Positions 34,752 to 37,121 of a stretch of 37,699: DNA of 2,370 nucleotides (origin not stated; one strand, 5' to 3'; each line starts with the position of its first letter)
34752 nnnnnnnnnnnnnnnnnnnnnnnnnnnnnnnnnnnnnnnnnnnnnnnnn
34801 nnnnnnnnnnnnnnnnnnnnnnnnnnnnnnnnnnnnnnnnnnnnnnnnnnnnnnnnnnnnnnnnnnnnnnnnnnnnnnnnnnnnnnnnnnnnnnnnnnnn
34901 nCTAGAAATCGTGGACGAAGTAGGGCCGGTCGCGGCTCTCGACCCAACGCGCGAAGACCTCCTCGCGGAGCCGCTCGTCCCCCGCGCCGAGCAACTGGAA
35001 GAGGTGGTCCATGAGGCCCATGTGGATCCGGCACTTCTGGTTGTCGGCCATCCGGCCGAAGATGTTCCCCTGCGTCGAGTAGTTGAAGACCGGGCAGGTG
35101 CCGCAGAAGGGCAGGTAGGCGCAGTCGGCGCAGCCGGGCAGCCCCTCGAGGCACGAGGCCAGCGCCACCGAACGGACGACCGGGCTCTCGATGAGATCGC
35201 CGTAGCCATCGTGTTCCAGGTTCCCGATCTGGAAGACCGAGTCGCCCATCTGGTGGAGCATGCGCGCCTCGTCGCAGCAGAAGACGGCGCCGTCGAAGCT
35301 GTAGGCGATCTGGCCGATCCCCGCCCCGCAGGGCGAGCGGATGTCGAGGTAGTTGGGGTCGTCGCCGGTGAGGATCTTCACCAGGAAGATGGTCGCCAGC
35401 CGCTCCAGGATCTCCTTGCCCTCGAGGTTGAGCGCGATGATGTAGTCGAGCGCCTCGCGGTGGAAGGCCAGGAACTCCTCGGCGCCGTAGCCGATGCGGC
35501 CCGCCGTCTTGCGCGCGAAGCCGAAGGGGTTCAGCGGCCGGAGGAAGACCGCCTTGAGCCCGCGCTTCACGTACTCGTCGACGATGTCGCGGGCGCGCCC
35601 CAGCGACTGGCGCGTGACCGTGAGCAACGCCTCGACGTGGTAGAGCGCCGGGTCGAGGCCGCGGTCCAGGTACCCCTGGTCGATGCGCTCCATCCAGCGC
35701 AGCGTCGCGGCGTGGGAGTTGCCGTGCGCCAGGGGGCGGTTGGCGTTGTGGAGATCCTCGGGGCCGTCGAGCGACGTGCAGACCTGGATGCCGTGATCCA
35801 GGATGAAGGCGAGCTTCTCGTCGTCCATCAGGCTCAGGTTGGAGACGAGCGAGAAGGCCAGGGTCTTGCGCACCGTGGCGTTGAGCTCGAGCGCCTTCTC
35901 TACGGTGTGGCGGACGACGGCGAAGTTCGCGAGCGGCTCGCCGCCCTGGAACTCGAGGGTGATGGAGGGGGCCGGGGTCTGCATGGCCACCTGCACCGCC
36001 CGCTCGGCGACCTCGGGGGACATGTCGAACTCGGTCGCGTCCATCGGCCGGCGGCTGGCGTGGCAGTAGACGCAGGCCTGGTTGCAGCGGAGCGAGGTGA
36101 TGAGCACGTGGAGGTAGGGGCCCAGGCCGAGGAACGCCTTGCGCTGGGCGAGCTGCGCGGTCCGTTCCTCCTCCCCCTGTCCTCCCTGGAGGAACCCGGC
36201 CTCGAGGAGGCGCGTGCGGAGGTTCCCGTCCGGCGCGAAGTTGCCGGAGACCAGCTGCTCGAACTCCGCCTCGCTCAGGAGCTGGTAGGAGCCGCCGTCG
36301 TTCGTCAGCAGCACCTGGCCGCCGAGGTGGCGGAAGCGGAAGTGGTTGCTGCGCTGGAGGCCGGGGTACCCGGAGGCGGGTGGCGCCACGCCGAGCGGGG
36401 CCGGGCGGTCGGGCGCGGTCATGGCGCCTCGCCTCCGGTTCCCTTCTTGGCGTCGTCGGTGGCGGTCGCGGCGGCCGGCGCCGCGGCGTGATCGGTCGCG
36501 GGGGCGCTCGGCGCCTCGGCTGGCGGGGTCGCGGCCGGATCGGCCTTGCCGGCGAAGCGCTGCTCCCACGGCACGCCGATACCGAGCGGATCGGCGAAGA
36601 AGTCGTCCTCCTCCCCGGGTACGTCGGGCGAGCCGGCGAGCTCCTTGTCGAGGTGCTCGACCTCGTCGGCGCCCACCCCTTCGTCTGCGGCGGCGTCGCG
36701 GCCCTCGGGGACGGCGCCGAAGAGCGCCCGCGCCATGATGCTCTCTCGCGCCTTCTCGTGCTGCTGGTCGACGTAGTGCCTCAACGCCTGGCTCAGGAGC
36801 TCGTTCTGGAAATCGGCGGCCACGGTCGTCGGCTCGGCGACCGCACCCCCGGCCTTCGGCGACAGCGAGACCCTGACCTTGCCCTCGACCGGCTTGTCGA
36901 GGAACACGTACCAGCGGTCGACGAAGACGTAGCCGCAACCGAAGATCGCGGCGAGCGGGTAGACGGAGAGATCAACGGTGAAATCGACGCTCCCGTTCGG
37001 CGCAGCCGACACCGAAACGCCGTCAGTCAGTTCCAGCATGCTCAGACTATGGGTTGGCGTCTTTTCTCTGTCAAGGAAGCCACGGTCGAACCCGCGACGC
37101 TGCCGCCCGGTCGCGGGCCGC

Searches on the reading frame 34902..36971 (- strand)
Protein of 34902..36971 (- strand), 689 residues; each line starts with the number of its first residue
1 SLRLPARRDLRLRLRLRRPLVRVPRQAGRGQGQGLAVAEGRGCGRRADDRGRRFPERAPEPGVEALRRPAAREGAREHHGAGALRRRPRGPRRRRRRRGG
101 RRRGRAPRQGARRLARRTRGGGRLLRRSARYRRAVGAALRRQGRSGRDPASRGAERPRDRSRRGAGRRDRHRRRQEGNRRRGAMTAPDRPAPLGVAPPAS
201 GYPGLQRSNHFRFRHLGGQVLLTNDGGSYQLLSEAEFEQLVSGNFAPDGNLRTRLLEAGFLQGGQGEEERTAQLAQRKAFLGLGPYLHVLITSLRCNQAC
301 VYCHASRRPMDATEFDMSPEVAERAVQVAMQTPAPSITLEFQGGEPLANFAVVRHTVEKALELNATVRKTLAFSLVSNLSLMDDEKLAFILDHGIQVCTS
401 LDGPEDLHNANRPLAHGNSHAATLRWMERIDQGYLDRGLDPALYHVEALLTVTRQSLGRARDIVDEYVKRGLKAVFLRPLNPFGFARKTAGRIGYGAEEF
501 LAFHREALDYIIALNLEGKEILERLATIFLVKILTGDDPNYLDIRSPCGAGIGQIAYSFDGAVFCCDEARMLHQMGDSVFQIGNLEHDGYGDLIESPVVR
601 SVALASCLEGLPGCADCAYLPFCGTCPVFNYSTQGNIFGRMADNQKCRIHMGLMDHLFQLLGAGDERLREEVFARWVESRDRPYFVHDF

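Call 14: search_protein_families(library=pfam, proteins=[window:34902-36971:-], max_evalue=0.01)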
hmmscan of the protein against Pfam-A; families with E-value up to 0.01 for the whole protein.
window:34902-36971:- (689 aa): 2 families
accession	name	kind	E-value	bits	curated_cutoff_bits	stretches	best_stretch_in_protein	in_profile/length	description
PF04055.27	Radical_SAM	-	3.2e-10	40.9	29.5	1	291-430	2-136/166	Radical SAM superfamily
PF13353.11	Fer4_12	-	5.8e-05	23.8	22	1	295-384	14-100/137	4Fe-4S single cluster domain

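Call 53: search_protein_families(library=ncbifam, proteins=[window:34902-36971:-], max_evalue=0.00001)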
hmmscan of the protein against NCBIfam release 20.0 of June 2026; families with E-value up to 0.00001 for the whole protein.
window:34902-36971:- (689 aa): 32 families (the best 25 are shown)
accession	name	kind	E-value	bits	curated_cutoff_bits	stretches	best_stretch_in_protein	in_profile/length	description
TIGR03978.1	rSAM_paired_1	equivalog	6.9e-158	526.2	370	1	209-677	2-466/466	His-Xaa-Ser system radical SAM maturase HxsB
TIGR04064.1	rSAM_nif11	equivalog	8.5e-31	107.1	518.7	1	287-420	80-213/459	nif11-like peptide radical SAM maturase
NF047865.1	rSAM_PapB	equivalog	1e-25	90.7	340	1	290-637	7-327/330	PapB family radical SAM/SPASM ranthipeptide maturase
TIGR04163.1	rSAM_cobopep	equivalog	1.9e-21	76.3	375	1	294-662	72-420/428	peptide-modifying radical SAM enzyme CbpB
TIGR03974.1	rSAM_six_Cys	equivalog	4.3e-21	75.3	425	1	293-641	104-431/451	thioether cross-link-forming SCIFF peptide maturase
TIGR04068.1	rSAM_ocin_clost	equivalog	7.6e-21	74.5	500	1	292-434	90-236/462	Cys-rich peptide radical SAM maturase CcpM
TIGR03906.1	quino_hemo_SAM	equivalog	2.2e-20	72.8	453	1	289-423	97-233/467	quinohemoprotein amine dehydrogenase maturation protein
TIGR03942.1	sulfatase_rSAM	equivalog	2.8e-20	72.7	349.45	1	292-636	7-334/363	anaerobic sulfatase maturase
NF040492.1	not_ScfB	exception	3.9e-19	68.9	855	1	295-637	104-426/450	ScfB-related radical SAM/SPASM orphan maturase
NF035951.1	rSAM_RumMC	equivalog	1.1e-18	67.2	720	1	294-417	124-245/510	RumMC family radical SAM sactipeptide maturase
TIGR04280.1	geopep_mat_rSAM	hypoth_equivalog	4.5e-18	65.4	400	1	254-420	52-219/428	geopeptide radical SAM maturase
TIGR04083.1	rSAM_pep_methan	hypoth_equivalog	3.2e-15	55.9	300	1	289-627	3-311/376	TIGR04083 family peptide-modifying radical SAM enzyme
TIGR04136.1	rSAM_FibroRumin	equivalog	2.6e-13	49.6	400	1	290-420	95-239/458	FibroRumin system radical SAM peptide maturase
NF038107.1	rSAM_NF038107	equivalog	5.2e-13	48.6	600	1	289-419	89-221/444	Cys-every-fifth radical SAM/SPASM peptide maturase CefB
NF038170.1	lachnocin_rSAM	equivalog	2.1e-12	46.7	550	1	293-419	83-211/440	lachnocin radical SAM maturase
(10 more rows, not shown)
